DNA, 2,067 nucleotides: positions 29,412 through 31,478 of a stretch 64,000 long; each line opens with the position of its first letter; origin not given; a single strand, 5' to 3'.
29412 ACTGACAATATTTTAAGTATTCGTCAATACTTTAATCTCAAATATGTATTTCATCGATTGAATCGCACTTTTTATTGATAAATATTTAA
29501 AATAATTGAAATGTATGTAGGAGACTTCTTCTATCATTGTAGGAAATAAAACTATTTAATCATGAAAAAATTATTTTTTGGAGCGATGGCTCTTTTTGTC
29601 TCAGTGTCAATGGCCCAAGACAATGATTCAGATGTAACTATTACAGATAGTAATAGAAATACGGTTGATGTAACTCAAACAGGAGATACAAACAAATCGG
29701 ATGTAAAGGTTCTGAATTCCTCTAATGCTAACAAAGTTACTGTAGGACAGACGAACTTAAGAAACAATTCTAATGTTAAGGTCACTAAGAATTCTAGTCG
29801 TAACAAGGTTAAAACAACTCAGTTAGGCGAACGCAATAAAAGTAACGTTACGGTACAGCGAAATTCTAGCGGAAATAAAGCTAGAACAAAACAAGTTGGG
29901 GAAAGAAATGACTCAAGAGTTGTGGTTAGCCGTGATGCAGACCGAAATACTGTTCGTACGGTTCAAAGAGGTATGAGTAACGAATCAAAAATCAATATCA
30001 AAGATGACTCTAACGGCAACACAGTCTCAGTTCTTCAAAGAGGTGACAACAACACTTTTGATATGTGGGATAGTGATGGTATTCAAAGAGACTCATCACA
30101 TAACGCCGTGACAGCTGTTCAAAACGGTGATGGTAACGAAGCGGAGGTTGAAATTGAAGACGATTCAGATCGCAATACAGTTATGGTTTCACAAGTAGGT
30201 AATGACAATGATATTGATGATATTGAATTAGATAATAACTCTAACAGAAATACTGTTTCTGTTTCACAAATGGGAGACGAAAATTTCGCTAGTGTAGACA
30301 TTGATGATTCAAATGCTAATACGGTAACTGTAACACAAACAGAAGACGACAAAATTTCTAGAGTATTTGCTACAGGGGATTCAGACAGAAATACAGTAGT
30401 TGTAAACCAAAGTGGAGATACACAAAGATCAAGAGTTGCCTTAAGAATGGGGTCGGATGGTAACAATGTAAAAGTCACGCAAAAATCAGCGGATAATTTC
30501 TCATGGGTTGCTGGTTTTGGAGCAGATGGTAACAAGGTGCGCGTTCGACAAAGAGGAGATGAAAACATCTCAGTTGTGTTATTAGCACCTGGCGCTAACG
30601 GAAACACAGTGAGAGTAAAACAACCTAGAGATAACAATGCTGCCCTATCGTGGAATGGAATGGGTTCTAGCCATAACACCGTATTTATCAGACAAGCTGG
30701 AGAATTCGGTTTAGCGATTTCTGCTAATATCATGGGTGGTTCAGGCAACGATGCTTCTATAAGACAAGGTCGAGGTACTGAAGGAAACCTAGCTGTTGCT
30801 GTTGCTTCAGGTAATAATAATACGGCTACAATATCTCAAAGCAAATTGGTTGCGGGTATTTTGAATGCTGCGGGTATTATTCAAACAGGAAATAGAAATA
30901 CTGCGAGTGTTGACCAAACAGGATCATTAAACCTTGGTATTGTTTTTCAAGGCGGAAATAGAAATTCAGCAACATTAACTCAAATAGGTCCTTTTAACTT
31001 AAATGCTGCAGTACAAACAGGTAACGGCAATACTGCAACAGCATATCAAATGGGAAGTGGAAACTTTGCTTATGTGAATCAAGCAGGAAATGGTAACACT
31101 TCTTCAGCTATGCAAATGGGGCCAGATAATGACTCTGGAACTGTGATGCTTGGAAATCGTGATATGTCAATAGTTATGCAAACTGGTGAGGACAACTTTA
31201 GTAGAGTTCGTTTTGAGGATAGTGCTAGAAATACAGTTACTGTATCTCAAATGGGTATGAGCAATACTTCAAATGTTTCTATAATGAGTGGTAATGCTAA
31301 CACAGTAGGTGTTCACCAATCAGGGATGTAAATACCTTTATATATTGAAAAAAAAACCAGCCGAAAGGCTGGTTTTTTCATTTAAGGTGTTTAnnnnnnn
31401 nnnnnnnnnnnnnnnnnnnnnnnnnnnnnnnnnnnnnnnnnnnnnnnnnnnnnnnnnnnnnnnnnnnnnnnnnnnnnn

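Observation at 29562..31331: Giant curlin-like protein: about 23.5 tandem strand-turn-strand repeats behind a Sec signal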

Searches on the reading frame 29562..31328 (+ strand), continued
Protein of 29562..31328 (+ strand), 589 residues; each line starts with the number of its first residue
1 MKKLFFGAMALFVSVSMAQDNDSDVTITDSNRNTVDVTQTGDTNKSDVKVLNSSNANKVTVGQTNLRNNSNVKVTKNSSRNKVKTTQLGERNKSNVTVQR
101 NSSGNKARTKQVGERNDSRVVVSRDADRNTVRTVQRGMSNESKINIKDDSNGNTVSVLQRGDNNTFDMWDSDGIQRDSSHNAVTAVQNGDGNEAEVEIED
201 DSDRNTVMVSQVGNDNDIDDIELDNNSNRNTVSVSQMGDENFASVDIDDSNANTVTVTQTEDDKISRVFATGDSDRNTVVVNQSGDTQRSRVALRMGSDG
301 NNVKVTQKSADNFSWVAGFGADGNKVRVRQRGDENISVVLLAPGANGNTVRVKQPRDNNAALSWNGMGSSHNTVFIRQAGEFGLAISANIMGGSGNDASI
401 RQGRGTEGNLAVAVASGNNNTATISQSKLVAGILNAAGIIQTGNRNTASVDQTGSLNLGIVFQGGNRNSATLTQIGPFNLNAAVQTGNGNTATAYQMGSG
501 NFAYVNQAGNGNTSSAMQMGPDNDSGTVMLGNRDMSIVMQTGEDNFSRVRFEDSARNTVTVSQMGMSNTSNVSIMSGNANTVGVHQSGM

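Call 47: find_encoding_contigs(protein=P0006, flank=10000, max_places=2)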
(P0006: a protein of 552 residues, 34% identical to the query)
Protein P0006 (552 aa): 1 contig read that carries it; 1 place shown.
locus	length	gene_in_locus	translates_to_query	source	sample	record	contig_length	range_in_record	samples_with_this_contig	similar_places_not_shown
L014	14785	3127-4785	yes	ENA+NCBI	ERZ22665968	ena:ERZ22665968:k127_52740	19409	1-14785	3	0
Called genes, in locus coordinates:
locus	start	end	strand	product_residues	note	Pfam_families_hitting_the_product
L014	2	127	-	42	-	?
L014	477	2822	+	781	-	-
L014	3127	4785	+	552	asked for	PF07012:Curlin_rpt (faint)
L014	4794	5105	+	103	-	-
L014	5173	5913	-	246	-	-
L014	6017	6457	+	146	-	-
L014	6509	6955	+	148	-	PF13471:Transglut_core3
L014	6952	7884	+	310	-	PF27840:ScmC (weak)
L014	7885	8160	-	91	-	PF05402:PqqD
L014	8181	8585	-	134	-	-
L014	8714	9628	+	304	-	-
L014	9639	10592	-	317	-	PF02951:GSH-S_N, PF02955:GSH-S_ATP, PF14398:ATPgrasp_YheCD (weak), PF08443:RimK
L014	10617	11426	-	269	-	PF03301:Trp_dioxygenase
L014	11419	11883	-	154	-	PF04214:DUF411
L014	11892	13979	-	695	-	PF13328:HD_4, PF01966:HD, PF04607:RelA_SpoT, PF02824:TGS, PF19296:RelA_AH, PF28438:RelA_RIS, PF01842:ACT (weak), PF13291:ACT_4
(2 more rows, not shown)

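Call 48: find_encoding_contigs(protein=P0018, flank=10000, max_places=2)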
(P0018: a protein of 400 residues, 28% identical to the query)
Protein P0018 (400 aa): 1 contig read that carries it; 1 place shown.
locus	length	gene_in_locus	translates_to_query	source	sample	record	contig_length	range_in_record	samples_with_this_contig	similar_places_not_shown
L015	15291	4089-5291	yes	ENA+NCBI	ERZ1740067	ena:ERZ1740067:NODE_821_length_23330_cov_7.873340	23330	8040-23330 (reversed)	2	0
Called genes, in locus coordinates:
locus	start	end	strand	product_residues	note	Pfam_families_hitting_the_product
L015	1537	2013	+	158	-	PF10614:CsgF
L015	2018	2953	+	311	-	PF03783:CsgG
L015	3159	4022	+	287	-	-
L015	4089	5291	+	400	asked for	PF07012:Curlin_rpt (faint)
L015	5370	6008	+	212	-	PF07012:Curlin_rpt (faint)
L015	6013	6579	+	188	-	-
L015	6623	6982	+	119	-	-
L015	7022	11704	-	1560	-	PF05426:Alginate_lyase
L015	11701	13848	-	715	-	PF04101:Glyco_tran_28_C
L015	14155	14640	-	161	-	-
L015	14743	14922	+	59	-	-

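Call 57: search_protein_families(library=padloc, proteins=[window:29562-31328:+], max_evalue=1)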
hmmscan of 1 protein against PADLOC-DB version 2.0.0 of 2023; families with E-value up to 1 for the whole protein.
window:29562-31328:+ (589 aa): 0 families

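Call 58: find_encoding_contigs(protein=P0001, flank=5000, max_places=3)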
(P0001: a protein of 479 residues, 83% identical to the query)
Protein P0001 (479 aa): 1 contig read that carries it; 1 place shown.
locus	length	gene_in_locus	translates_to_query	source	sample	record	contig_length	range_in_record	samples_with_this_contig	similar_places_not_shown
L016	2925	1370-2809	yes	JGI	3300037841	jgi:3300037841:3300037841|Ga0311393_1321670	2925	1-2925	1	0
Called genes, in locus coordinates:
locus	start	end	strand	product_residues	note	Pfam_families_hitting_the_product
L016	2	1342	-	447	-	?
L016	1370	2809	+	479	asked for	-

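Call 59: search_protein_families(library=pfam, proteins=[P0001], max_evalue=1)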
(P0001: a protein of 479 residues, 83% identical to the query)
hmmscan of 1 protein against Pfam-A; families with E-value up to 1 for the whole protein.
P0001 (479 aa): 2 families
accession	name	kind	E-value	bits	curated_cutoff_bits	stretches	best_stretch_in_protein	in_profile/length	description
PF21172.3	CueP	-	0.12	12.5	27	0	340-388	6-53/138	Periplasmic copper-binding protein CueP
PF13860.13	FlgD_ig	-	0.37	11.2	27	1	9-41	18-51/79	FlgD Ig-like domain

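Call 67: search_protein_representatives(protein=window:29562-31328:+)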
Query: 589 residues. Proteins with E-value up to 0.001 (for the whole library): 1292; up to 1e-10: 76; up to 1e-30: 0. The best 150 are listed.
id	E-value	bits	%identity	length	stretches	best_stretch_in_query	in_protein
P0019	5.3e-26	107.8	34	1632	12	390-560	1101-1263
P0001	8.2e-21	90.7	82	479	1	9-75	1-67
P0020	8.5e-20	87.3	36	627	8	394-512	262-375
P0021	1.6e-18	83.1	40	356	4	434-543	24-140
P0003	6.5e-18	81.1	33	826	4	3-567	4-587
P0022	8.9e-18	80.7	35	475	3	410-584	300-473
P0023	4.1e-17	78.5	32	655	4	437-570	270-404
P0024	9.6e-17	77.3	41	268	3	411-528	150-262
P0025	2.6e-16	75.8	32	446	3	416-588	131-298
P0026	8.9e-16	74.1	35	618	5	430-496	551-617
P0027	1.7e-15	73.2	40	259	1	403-584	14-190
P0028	1.8e-15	73.1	35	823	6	432-528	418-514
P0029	4.6e-15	71.7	32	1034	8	428-543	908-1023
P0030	8.6e-15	70.8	41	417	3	412-523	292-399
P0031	1.4e-14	70.1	35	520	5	408-575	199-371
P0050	1.0e-12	64.0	44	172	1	124-260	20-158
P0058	4.2e-12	61.9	42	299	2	18-211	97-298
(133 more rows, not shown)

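Call 71: find_homologous_proteins(query=A3, max_evalue=0.00001)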
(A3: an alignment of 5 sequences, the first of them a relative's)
Query A3 (5 sequences) (253 aa, profile of the alignment): 6 proteins with E <= 0.00001 among 4439 candidates.
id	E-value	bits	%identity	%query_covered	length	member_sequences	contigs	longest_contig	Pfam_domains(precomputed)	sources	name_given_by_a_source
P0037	2.6e-113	396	100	100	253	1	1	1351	PF07012.18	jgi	jgi:hypothetical protein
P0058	2.8e-87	310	30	89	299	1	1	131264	-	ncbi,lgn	-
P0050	4.8e-40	156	29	55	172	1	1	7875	PF07012.18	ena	-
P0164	1.7e-28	118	28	60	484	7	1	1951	-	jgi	jgi:hypothetical protein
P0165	7.1e-21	93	27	72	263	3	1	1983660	PF07012.18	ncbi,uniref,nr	ncbi:hypothetical protein [Vibrio maritimus]|uniref:hypothetical protein n=1 Tax=Vibrio maritimus Ta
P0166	3.9e-9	54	26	43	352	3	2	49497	PF07012.18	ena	-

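Call 72: find_encoding_contigs(protein=P0058, flank=10000, max_places=2)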
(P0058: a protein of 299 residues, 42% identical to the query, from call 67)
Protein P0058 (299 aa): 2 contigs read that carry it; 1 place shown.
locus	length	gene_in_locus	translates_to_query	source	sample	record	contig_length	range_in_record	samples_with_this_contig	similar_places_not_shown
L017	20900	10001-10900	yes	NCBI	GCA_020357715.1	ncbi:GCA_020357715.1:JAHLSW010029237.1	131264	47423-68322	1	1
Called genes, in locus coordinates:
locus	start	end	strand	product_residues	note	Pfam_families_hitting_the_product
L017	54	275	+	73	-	PF04023:FeoA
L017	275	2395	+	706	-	PF01926:MMR_HSR1, PF02421:FeoB_N, PF07670:Gate, PF07664:FeoB_C, PF07670:Gate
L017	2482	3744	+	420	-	PF14321:DUF4382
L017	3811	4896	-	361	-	PF14870:PSII_BNR (faint), PF15902:Sortilin-Vps10 (faint), PF02012:BNR (faint)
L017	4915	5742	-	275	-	PF00561:Abhydrolase_1, PF12146:Hydrolase_4, PF12697:Abhydrolase_6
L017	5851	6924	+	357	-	-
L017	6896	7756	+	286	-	PF07719:TPR_2 (faint), PF13181:TPR_8 (faint), PF13428:TPR_14 (faint), PF00515:TPR_1 (faint)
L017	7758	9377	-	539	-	PF01645:Glu_synthase, PF01070:FMN_dh (weak)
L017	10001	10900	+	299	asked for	-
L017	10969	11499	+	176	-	PF07012:Curlin_rpt (faint)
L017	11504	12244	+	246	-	PF10627:CsgE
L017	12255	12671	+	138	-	PF10614:CsgF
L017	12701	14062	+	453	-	PF03783:CsgG, PF13505:OMP_b-brl (weak)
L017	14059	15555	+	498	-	PF13620:CarboxypepD_reg, PF13715:CarbopepD_reg_2, PF26549:Tricorn_N (faint)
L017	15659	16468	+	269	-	PF13525:YfiO, PF13174:TPR_6 (faint)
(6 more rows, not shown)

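Call 73: find_encoding_contigs(protein=P0165, flank=10000, max_places=2)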
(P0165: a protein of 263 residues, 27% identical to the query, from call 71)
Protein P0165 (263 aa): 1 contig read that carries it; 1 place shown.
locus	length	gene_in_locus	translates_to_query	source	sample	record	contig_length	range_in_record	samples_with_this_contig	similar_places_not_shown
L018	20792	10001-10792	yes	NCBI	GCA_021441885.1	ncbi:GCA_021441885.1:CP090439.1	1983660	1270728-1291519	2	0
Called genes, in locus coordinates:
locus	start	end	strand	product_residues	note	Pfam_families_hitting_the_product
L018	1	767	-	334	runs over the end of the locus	PF01882:DUF58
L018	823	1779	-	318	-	PF00493:MCM (weak), PF20030:bpMoxR, PF07726:AAA_3, PF07728:AAA_5, PF17863:AAA_lid_2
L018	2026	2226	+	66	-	-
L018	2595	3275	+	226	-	PF21155:VpsT-like_REC, PF00196:GerE, PF04545:Sigma70_r4 (faint), PF08281:Sigma70_r4_2 (weak)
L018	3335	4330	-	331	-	PF07012:Curlin_rpt (faint)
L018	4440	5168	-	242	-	PF07012:Curlin_rpt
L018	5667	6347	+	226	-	PF21155:VpsT-like_REC, PF00196:GerE, PF04545:Sigma70_r4 (weak), PF08281:Sigma70_r4_2 (weak), PF13384:HTH_23 (faint)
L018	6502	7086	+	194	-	PF13098:Thioredoxin_2 (faint), PF13462:Thioredoxin_4 (weak), PF01323:DSBA (weak)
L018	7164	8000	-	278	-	PF03783:CsgG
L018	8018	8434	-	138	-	PF10614:CsgF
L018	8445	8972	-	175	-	PF10627:CsgE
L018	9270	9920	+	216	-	PF07012:Curlin_rpt (weak)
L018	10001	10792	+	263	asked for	PF07012:Curlin_rpt (faint)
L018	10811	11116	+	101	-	-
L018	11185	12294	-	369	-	PF00005:ABC_tran, PF02463:SMC_N (faint), PF13304:AAA_21 (faint), PF17912:OB_MalK, PF08402:TOBE_2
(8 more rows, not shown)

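Call 74: find_encoding_contigs(protein=P0050, flank=10000, max_places=2)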
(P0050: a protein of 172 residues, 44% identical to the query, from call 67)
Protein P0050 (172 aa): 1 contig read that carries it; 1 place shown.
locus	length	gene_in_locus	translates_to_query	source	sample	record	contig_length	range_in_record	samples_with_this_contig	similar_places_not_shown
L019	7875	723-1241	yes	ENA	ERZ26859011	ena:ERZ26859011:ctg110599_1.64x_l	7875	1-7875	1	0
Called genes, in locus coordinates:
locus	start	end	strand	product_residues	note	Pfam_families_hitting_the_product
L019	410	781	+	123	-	-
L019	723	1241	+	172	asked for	PF07012:Curlin_rpt (faint)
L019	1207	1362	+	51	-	-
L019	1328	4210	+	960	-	-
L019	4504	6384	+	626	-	-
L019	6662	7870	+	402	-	-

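Call 79: find_related_loci(query=window:29562-31328:+, collection=metagenome_contigs, flank=6000)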
Query window:29562-31328:+ (589 aa) in metagenome_contigs; peptide patterns used: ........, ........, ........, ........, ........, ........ (x = any residue, [..] = any of these).
66 stretches matched a pattern; 2 encode a relative of the query (tblastn E <= 1e-3); 2 distinct loci.
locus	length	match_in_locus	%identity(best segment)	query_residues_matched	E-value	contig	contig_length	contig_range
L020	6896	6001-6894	84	1-588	3e-157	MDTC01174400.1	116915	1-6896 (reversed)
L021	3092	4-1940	36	87-587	2e-12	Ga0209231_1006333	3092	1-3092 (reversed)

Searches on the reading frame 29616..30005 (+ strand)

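Call 34: search_protein_families(library=pfam, proteins=[window:29616-30005:+], max_evalue=10)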
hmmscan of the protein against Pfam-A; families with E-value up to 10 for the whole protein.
seq(130 aa): 1 family
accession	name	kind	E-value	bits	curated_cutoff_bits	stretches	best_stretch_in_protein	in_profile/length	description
PF07012.17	Curlin_rpt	-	1.2e-06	28.8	20.7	2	13-46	2-33/34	Curlin associated repeat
